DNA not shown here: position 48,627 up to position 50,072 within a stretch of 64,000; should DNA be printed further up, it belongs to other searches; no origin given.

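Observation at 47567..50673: Cas4-like PD-(D/E)XK nuclease followed by split FIST and PAS sensor genes lacking any output domain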

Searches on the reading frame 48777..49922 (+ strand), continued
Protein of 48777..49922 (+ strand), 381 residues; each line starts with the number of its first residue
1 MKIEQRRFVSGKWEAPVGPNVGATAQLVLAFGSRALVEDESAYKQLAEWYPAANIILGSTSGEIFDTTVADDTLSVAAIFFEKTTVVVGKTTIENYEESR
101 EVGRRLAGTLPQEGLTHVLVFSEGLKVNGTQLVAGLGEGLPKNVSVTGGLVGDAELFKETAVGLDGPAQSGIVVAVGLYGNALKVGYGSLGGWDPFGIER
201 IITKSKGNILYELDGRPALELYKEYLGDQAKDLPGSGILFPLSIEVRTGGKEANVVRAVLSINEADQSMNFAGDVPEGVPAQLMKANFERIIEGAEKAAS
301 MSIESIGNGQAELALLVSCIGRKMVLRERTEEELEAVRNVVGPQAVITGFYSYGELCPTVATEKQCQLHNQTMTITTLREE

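Call 41: search_protein_families(library=pfam, proteins=[L014:9465-11759:+, L021:9936-12578:+, L072:9804-11954:+, L064:4111-6075:+, L065:5429-7405:+, L026:5346-7322:+, L058:9517-11832:+, L064:1673-2908:+, L038:6774-8000:+, L092:7247-7960:+], max_evalue=0.001)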
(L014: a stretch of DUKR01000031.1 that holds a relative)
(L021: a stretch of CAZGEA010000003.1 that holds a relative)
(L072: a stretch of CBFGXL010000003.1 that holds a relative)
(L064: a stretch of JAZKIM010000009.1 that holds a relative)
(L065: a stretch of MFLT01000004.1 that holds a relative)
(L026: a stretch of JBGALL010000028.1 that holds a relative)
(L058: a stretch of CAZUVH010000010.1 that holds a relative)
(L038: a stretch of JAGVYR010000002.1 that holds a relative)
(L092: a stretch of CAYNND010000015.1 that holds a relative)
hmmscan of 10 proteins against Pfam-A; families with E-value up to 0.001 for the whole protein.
L014:9465-11759:+ (764 aa): 4 families
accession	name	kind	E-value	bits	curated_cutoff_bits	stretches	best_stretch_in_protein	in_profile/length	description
PF02518.31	HATPase_c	-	2.3e-29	102.5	26.4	1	572-681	2-109/111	Histidine kinase-, DNA gyrase B-, and HSP90-like ATPase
PF00512.31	HisKA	-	1.1e-17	64.2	26.9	1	459-526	2-66/66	His Kinase A (phospho-acceptor) domain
PF02743.24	dCache_1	-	6.3e-16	59.1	45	1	32-315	2-240/240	Cache domain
PF00672.30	HAMP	-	2.9e-14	53.5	25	1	353-399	5-51/53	HAMP domain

L021:9936-12578:+ (880 aa): 10 families
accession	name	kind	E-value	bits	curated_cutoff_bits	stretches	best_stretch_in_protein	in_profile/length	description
PF05228.19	CHASE4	-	5.1e-35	121.1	26.2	1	52-207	1-139/140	CHASE4 domain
PF02518.31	HATPase_c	-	3.9e-24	85.7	26.4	1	767-879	2-110/111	Histidine kinase-, DNA gyrase B-, and HSP90-like ATPase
PF00512.31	HisKA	-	8.9e-19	67.8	26.9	1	652-719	2-65/66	His Kinase A (phospho-acceptor) domain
PF00672.30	HAMP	-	1.3e-09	38.7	25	1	276-328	1-52/53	HAMP domain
PF13426.13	PAS_9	-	2e-08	34.9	27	1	385-493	2-102/103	PAS domain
PF00989.32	PAS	-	3e-08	34.1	22.6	1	377-491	4-112/113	PAS fold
PF13188.13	PAS_8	-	2.1e-07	31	21.8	1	377-429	4-53/65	PAS domain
PF08448.16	PAS_4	-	1.4e-06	29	23.1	1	382-496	3-109/110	PAS fold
PF12860.13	PAS_7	-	4e-05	24.2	27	0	380-426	1-48/115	PAS fold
PF13581.12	HATPase_c_2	-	0.00063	20.2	27.4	0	771-852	36-109/127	Histidine kinase-like ATPase domain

L072:9804-11954:+ (716 aa): 7 families
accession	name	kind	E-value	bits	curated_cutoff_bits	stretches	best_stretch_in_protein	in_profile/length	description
PF02518.31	HATPase_c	-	4.9e-31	107.9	26.4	1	600-710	1-109/111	Histidine kinase-, DNA gyrase B-, and HSP90-like ATPase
PF00512.31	HisKA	-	1.4e-18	67.1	26.9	1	486-554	1-66/66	His Kinase A (phospho-acceptor) domain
PF00672.30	HAMP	-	1.5e-12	48.1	25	1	254-302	4-52/53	HAMP domain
PF10473.14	CENP-F_leu_zip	-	4.4e-06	27.2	34.5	1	282-372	49-138/140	Leucine-rich repeats of kinetochore protein Cenp-F/LEK1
PF14501.12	HATPase_c_5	-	1.1e-05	25.7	22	1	605-700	6-94/102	GHKL domain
PF03938.19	OmpH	-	0.00017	22.2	32.4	0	139-233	34-118/141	Outer membrane protein (OmpH-like)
PF08448.16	PAS_4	-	0.00039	21.1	23.1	1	384-481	9-109/110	PAS fold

L064:4111-6075:+ (654 aa): 3 families
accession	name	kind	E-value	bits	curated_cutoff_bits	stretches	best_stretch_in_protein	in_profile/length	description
PF02518.31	HATPase_c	-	2.3e-25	89.6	26.4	1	541-652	2-109/111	Histidine kinase-, DNA gyrase B-, and HSP90-like ATPase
PF00512.31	HisKA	-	9.2e-16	58.1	26.9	1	426-493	2-66/66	His Kinase A (phospho-acceptor) domain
PF00672.30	HAMP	-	2.8e-12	47.2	25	1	199-253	2-53/53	HAMP domain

L065:5429-7405:+ (658 aa): 6 families
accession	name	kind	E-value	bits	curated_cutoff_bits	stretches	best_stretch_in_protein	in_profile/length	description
PF02518.31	HATPase_c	-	9.9e-29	100.5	26.4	1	544-654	1-109/111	Histidine kinase-, DNA gyrase B-, and HSP90-like ATPase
PF00512.31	HisKA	-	4.2e-19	68.8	26.9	1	431-499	1-66/66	His Kinase A (phospho-acceptor) domain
PF00175.26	NAD_binding_1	-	7.9e-10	39.8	22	1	113-172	1-60/109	Oxidoreductase NAD-binding domain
PF14501.12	HATPase_c_5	-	4.4e-05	23.8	22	1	551-643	8-93/102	GHKL domain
PF13188.13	PAS_8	-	9.5e-05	22.6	21.8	1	313-367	1-55/65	PAS domain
PF13426.13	PAS_9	-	0.0007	20.3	27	0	324-424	2-103/103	PAS domain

L026:5346-7322:+ (658 aa): 8 families
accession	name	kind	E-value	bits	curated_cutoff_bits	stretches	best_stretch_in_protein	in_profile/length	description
PF02518.31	HATPase_c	-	1.2e-22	80.8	26.4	1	488-600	2-110/111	Histidine kinase-, DNA gyrase B-, and HSP90-like ATPase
PF13426.13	PAS_9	-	1.1e-17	64.6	27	1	101-210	2-103/103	PAS domain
PF00512.31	HisKA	-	3.8e-17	62.5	26.9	1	370-438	1-64/66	His Kinase A (phospho-acceptor) domain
PF00989.32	PAS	-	4.2e-11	43.3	22.6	1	91-208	2-113/113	PAS fold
PF08448.16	PAS_4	-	4.7e-07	30.4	23.1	0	98-212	3-109/110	PAS fold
PF24820.1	Diguanyl_cycl_sensor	-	1.9e-06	28.2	28.1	1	96-200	2-104/109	Diguanylate cyclase-like sensor domain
PF13188.13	PAS_8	-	8.2e-06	26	21.8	0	255-300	1-47/65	PAS domain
PF12860.13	PAS_7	-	0.00088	19.8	27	0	97-214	2-113/115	PAS fold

L058:9517-11832:+ (771 aa): 4 families
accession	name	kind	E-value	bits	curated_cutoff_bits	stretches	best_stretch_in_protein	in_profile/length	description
PF02518.31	HATPase_c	-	2e-23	83.4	26.4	1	657-770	1-110/111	Histidine kinase-, DNA gyrase B-, and HSP90-like ATPase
PF02743.24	dCache_1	-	1.4e-18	67.7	45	1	47-279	3-240/240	Cache domain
PF00512.31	HisKA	-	3.2e-17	62.8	26.9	1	542-610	2-66/66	His Kinase A (phospho-acceptor) domain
PF00672.30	HAMP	-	1.4e-12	48.2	25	1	314-364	2-52/53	HAMP domain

L064:1673-2908:+ (411 aa): 2 families
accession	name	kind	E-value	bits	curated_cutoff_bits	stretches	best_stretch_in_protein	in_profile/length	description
PF05228.19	CHASE4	-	1.5e-38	132.6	26.2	1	58-211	1-140/140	CHASE4 domain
PF00672.30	HAMP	-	5e-06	27.2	25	1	307-350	9-51/53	HAMP domain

L038:6774-8000:+ (408 aa): 2 families
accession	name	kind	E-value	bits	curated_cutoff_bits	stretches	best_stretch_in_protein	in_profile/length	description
PF02743.24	dCache_1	-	4.5e-16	59.6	45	1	32-262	1-232/240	Cache domain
PF00672.30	HAMP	-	1.2e-11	45.1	25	1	304-354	1-52/53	HAMP domain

L092:7247-7960:+ (237 aa): 1 family
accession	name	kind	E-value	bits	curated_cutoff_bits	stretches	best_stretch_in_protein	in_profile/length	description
PF16515.11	HIP1_clath_bdg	-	0.00078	20.2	28.8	0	168-237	27-96/99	Clathrin-binding domain of Huntingtin-interacting protein 1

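Call 71: search_dna_similar(query=window:48777-49922:+, collection=plasmids, mode=protein, max_rows=15)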
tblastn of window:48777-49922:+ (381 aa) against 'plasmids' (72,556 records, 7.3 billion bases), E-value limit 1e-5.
Records with a match: 37; places in all: 37; records where one place covers at least 80% of the query: 22.
Best place of each record, by identity: <60% 37.
By first word of the organism name: Roseomonas 10; Legionella 8; Aliiroseovarius 5; Azospirillum 2; Microvirga 2; Sulfurovum 1; Nostoc 1; Proteus 1; Calothrix 1; Halovenus 1; and 5 more.
By predicted mobility (MOB-suite, as given by PLSDB): non-mobilizable 22; conjugative 10; mobilizable 5.
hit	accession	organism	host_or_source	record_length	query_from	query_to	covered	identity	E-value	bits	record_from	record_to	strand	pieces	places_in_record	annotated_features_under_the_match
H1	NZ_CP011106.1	Legionella pneumophila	Homo sapiens,sputum sample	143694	1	380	100%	43.0%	1e-85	290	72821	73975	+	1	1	FIST N-terminal domain-containing protein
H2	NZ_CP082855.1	Legionella anisa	-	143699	1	380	100%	43.0%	1e-85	290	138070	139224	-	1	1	FIST N-terminal domain-containing protein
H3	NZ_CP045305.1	Legionella longbeachae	Homo sapiens,Sputum sample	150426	1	380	100%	43.0%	1e-85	290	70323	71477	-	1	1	FIST N-terminal domain-containing protein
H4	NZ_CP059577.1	Legionella sp. PC997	Biofilm - potable water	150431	1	380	100%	43.0%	1e-85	290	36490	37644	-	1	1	FIST N-terminal domain-containing protein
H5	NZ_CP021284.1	Legionella pneumophila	Homo sapiens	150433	1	380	100%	43.0%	1e-85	290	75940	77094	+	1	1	FIST N-terminal domain-containing protein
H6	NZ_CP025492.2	Legionella sainthelensi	Homo sapiens,Clinical ...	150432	1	380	100%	43.0%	1e-85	290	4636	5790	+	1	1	FIST N-terminal domain-containing protein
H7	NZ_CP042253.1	Legionella longbeachae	Homo sapiens,lung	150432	1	380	100%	43.0%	1e-85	290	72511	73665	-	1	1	FIST N-terminal domain-containing protein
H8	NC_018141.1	Legionella pneumophila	-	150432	1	380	100%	43.0%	1e-85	290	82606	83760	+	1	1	FIST N-terminal domain-containing protein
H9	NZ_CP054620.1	Azospirillum oryzae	cell culture,soil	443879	1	381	100%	42.2%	5e-73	254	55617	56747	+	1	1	FIST N-terminal domain-containing protein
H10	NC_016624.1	Azospirillum lipoferum 4B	-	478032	1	381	100%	40.4%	5e-72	251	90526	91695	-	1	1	FIST N-terminal domain-containing protein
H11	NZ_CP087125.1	Sulfurovum mangrovi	Mangrove sediment,mangrove sediment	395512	41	380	89%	33.4%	3e-35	144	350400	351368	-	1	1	FIST N-terminal domain-containing protein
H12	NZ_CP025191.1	Roseomonas mucosa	Homo sapiens,clinical, human skin, ...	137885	20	379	94%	25.0%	3e-11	72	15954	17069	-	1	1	FIST N-terminal domain-containing protein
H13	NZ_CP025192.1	Roseomonas mucosa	Homo sapiens,clinical, human skin, ...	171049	20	379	94%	25.0%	3e-11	72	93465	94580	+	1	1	FIST N-terminal domain-containing protein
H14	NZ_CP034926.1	Roseomonas mucosa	Homo sapiens,tissue sample,Clinical, ...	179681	20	379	94%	25.0%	3e-11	72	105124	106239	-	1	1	FIST N-terminal domain-containing protein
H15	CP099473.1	Roseomonas mucosa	Human skin,single cell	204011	20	379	94%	25.0%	3e-11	72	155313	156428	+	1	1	FIST C-terminal domain-containing protein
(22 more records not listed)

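Call 73: get_annotated_region(hit=H1, flank=6000)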
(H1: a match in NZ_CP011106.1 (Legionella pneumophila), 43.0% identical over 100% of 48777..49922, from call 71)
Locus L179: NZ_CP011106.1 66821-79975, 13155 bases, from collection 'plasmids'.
description: Legionella pneumophila strain L10-023 isolate Ulm plasmid unnamed, complete sequence
organism: Legionella pneumophila (NCBI taxid 446)
taxonomy: Bacteria; Pseudomonadota; Gammaproteobacteria; Legionellales; Legionellaceae; Legionella; Legionella pneumophila
host: -; source: Homo sapiens,sputum sample; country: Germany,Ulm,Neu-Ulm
typing (MOB-suite, as given by PLSDB): conjugative; relaxase MOBF; mating-pair formation MPF_F
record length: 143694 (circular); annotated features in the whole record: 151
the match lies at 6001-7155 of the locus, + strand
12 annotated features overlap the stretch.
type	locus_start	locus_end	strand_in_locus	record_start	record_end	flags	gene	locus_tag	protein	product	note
CDS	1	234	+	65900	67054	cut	nhaA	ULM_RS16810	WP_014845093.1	Na+/H+ antiporter NhaA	GO:1902600 - proton transmembrane transport [Evidence IEA]; GO:0006814 - sodium ion transport [Evidence IEA]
CDS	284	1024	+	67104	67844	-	phbB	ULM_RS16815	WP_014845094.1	acetoacetyl-CoA reductase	GO:0042619 - poly-hydroxybutyrate biosynthetic process [Evidence IEA]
CDS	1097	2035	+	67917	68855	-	-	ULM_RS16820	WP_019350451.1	universal stress protein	-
CDS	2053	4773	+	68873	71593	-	-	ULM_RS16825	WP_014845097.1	cation-transporting P-type ATPase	-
CDS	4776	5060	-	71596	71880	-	-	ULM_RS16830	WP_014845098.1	hypothetical protein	-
CDS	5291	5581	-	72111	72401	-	-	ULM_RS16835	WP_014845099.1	hypothetical protein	-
CDS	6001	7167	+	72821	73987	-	-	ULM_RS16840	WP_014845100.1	FIST N-terminal domain-containing protein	-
CDS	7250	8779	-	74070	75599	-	-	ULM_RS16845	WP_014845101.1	DHA2 family efflux MFS transporter permease subunit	GO:0009410 - response to xenobiotic stimulus [Evidence IEA]; GO:0006855 - xenobiotic transmembrane transport [Evidence ...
CDS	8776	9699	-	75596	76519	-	-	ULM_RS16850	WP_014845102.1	HlyD family secretion protein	GO:0055085 - transmembrane transport [Evidence IEA]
CDS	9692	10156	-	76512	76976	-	-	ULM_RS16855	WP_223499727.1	MarR family transcriptional regulator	GO:0006355 - regulation of DNA-templated transcription [Evidence IEA]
CDS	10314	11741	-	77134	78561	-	-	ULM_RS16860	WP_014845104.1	efflux transporter outer membrane subunit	GO:0006810 - transport [Evidence IEA]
CDS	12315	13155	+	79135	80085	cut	-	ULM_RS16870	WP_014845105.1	sodium:calcium antiporter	-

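Call 74: get_annotated_region(hit=H9, flank=6000)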
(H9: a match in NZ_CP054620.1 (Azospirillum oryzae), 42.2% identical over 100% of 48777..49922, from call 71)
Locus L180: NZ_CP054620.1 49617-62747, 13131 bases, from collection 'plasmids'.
description: Azospirillum oryzae strain KACC 14407 plasmid unnamed5, complete sequence
organism: Azospirillum oryzae (NCBI taxid 286727)
taxonomy: Bacteria; Pseudomonadota; Alphaproteobacteria; Rhodospirillales; Azospirillaceae; Azospirillum; Azospirillum oryzae
host: -; source: cell culture,soil; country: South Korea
typing (MOB-suite, as given by PLSDB): non-mobilizable
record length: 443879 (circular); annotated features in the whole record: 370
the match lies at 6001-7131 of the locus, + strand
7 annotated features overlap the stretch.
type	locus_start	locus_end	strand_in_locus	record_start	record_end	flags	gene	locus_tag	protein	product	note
CDS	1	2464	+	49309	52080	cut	ppc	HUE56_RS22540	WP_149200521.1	phosphoenolpyruvate carboxylase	GO:0015977 - carbon fixation [Evidence IEA]; GO:0006099 - tricarboxylic acid cycle [Evidence IEA]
CDS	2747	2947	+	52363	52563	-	-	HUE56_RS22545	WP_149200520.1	hypothetical protein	-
CDS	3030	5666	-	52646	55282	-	-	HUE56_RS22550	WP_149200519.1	methyl-accepting chemotaxis protein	-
CDS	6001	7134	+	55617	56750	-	-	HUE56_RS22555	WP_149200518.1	FIST N-terminal domain-containing protein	-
CDS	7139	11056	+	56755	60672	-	-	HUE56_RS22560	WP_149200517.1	PAS domain S-box protein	-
CDS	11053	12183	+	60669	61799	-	-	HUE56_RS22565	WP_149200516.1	two-component system response regulator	-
CDS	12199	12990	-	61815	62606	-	-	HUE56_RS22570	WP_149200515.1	DUF2076 domain-containing protein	-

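Call 75: get_annotated_region(hit=H12, flank=6000)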
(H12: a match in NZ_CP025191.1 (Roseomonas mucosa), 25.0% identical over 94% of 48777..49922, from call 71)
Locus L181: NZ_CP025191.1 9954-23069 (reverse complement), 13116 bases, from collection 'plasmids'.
description: Roseomonas mucosa strain AD1 plasmid unnamed3, complete sequence
organism: Roseomonas mucosa (NCBI taxid 207340)
taxonomy: Bacteria; Pseudomonadota; Alphaproteobacteria; Rhodospirillales; Acetobacteraceae; Roseomonas; Roseomonas mucosa
host: -; source: Homo sapiens,clinical, human skin, atopic dermatitis; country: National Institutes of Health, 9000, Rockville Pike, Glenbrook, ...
typing (MOB-suite, as given by PLSDB): non-mobilizable
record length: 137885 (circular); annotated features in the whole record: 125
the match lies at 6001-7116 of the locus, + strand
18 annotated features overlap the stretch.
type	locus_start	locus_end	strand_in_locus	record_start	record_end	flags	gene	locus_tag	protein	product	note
CDS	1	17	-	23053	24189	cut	-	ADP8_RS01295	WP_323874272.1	galactose oxidase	-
CDS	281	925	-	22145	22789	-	-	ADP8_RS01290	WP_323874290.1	site-specific integrase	GO:0015074 - DNA integration [Evidence IEA]; GO:0006310 - DNA recombination [Evidence IEA]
CDS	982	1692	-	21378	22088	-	-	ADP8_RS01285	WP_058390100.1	IS6 family transposase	-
CDS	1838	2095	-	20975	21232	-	-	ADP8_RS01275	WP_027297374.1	type II toxin-antitoxin system prevent-host-death family antitoxin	GO:0008219 - cell death [Evidence IEA]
CDS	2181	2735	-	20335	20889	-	-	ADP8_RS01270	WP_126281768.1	hypothetical protein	-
CDS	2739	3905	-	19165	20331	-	-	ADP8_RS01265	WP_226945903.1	hypothetical protein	-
CDS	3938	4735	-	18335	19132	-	-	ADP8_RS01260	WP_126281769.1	hypothetical protein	-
CDS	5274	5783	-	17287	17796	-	-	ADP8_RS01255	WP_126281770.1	hypothetical protein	-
CDS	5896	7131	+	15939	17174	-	-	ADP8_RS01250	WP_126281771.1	FIST N-terminal domain-containing protein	-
CDS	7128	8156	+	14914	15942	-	-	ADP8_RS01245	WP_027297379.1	hypothetical protein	-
CDS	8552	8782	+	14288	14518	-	-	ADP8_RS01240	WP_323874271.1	hypothetical protein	-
CDS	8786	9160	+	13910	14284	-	-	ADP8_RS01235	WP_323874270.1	hypothetical protein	-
CDS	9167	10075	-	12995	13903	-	-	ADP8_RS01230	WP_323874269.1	SMI1/KNR4 family protein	-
CDS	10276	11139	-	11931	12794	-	-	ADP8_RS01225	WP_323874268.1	ScpA family protein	GO:0051301 - cell division [Evidence IEA]; GO:0007059 - chromosome segregation [Evidence IEA]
CDS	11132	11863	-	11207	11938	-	-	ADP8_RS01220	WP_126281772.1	hypothetical protein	-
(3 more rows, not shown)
